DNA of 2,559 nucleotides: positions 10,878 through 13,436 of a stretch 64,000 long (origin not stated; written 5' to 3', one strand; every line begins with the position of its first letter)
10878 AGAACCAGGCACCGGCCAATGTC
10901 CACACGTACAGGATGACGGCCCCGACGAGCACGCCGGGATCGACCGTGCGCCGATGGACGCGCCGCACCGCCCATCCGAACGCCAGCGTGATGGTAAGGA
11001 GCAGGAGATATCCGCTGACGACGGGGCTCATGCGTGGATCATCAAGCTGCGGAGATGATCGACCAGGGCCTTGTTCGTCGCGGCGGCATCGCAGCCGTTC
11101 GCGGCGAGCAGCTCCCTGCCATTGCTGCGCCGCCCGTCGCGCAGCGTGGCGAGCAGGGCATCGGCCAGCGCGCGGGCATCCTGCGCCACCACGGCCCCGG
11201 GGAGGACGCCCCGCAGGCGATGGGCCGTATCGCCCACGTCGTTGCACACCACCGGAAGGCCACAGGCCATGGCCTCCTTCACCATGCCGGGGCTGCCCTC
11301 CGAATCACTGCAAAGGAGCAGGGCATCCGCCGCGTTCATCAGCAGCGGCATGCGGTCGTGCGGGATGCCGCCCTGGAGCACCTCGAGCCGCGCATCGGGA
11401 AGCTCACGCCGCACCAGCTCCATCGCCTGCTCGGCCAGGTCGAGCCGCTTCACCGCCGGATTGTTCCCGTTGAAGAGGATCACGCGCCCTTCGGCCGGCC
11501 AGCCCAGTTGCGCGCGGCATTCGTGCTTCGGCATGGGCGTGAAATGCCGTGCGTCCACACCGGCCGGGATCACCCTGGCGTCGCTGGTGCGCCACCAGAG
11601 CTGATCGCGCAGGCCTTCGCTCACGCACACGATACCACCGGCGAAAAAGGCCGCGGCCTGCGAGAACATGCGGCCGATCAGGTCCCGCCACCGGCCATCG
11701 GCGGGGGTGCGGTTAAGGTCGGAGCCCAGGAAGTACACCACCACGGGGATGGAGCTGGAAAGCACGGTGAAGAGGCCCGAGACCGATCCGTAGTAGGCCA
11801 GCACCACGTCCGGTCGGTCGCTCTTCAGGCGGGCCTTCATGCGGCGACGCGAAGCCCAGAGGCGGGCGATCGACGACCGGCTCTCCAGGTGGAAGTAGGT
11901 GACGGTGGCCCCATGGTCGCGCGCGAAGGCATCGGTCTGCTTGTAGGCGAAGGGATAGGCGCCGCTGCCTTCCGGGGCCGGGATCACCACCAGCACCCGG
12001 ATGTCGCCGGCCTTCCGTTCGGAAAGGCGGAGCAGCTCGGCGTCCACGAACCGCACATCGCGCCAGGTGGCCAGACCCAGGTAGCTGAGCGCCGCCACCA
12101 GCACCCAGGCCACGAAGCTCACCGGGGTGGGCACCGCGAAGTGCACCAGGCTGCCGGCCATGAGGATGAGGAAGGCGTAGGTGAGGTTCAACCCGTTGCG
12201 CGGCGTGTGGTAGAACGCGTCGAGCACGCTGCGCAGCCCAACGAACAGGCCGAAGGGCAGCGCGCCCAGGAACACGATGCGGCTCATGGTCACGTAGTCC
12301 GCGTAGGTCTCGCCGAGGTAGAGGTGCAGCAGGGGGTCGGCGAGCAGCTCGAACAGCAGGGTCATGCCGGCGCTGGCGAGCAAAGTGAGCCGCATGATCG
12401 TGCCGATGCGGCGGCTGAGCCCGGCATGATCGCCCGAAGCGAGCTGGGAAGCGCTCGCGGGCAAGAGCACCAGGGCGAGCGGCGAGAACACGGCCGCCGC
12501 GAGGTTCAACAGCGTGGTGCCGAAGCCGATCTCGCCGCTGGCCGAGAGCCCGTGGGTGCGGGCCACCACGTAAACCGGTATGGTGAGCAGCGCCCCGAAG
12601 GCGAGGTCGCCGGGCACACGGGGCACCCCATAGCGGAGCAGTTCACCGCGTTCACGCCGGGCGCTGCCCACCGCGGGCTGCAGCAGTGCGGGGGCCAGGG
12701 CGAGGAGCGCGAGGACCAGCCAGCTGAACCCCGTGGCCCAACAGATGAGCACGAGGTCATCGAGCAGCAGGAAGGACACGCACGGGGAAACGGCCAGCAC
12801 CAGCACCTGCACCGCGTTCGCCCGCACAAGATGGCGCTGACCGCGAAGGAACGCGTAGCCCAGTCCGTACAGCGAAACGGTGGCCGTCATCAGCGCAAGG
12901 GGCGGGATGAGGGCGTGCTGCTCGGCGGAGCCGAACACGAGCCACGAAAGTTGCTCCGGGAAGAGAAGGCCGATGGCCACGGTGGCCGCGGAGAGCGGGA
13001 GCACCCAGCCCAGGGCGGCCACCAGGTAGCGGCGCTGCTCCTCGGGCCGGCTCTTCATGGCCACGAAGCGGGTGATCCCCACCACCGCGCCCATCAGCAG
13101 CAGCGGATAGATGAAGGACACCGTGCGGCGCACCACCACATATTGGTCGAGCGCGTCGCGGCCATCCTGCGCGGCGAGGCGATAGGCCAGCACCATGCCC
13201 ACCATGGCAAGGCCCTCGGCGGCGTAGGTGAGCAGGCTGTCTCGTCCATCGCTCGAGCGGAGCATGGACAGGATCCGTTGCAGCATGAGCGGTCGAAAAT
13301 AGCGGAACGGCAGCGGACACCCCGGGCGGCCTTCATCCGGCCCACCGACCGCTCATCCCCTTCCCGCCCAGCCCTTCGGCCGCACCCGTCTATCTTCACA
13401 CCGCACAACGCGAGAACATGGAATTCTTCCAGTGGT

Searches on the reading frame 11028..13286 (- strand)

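Call 5: search_protein_families(library=pfam, proteins=[window:11028-13286:-], max_evalue=0.01)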
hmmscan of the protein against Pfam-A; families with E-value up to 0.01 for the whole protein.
window:11028-13286:- (752 aa): 5 families
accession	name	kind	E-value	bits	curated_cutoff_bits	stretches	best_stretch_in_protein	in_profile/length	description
PF00534.26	Glycos_transf_1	-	1e-12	48.4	26.4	1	638-718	78-159/172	Glycosyl transferases group 1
PF13692.12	Glyco_trans_1_4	-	1.8e-12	48.2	27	1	641-717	67-142/142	Glycosyl transferases group 1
PF13439.12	Glyco_transf_4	-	3.8e-10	40.5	28.5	1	429-579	20-168/170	Glycosyltransferase Family 4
PF01554.23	MatE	-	0.007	16.5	24.9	0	29-151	15-139/161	MatE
PF13524.12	Glyco_trans_1_2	-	0.0096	16.3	25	0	638-716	32-113/144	Glycosyl transferase-like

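Call 21: search_protein_families(library=ncbifam, proteins=[window:11028-13286:-], max_evalue=0.001)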
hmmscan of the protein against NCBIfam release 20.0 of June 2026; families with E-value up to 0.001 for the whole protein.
window:11028-13286:- (752 aa): 14 families
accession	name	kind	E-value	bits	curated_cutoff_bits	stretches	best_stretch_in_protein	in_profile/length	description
TIGR04047.1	MSMEG_0565_glyc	hypoth_equivalog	1.4e-16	60.6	259.85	1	636-738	260-366/373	MSMEG_0565 family glycosyltransferase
NF038229.1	Glyco4_Geo_Pelo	equivalog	1.4e-15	57.2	400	2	636-684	221-269/338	GPMC system family 4 glycosyltransferase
NF047684.1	TeichurnBiosyTuaC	equivalog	2.2e-12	46.6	550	1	510-690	130-327/391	teichuronic acid biosynthesis protein TuaC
NF053787.1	GlcN_PG_synth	equivalog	1.6e-11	43.6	480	1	552-724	147-333/361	N-acetylglucosaminyl phosphatidylglycerol synthase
TIGR03088.1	stp2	hypoth_equivalog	9.3e-11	41.4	409.05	1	644-718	264-339/374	TIGR03088 family PEP-CTERM/XrtA system glycosyltransferase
TIGR03449.1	mycothiol_MshA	equivalog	2.1e-08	33.5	462.5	0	570-640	190-260/406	D-inositol-3-phosphate glycosyltransferase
TIGR04063.1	stp3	hypoth_equivalog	3e-08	33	442.05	1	471-645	72-258/397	TIGR04063 family PEP-CTERM/XrtA system glycosyltransferase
NF041876.1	EPS_EpsE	equivalog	1.6e-07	30.9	400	1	637-720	280-364/389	exopolysaccharide biosynthesis GT4 family glycosyltransferase EpsE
NF011679.0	PRK15099.1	equivalog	6.5e-07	29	325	1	29-202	20-186/416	lipid III flippase WzxE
TIGR02900.1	spore_V_B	equivalog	8.7e-07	28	372.3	1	254-337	275-359/488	stage V sporulation protein B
TIGR03999.1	thiol_BshA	equivalog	3e-06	26.4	273.7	0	646-719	266-340/375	N-acetyl-alpha-D-glucosaminyl L-malate synthase BshA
TIGR04348.1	TIGR04348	equivalog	2.7e-05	23.4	300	1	638-717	198-277/310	selenoneine biosynthesis selenosugar synthase SenB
NF038295.1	EPS_HpsP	equivalog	0.00014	21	550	0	649-726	284-361/388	hormogonium polysaccharide biosynthesis glycosyltransferase HpsP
NF041010.1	glycosy_Agl16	equivalog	0.00014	20.9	575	1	645-718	246-318/352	glycosylation protein Agl16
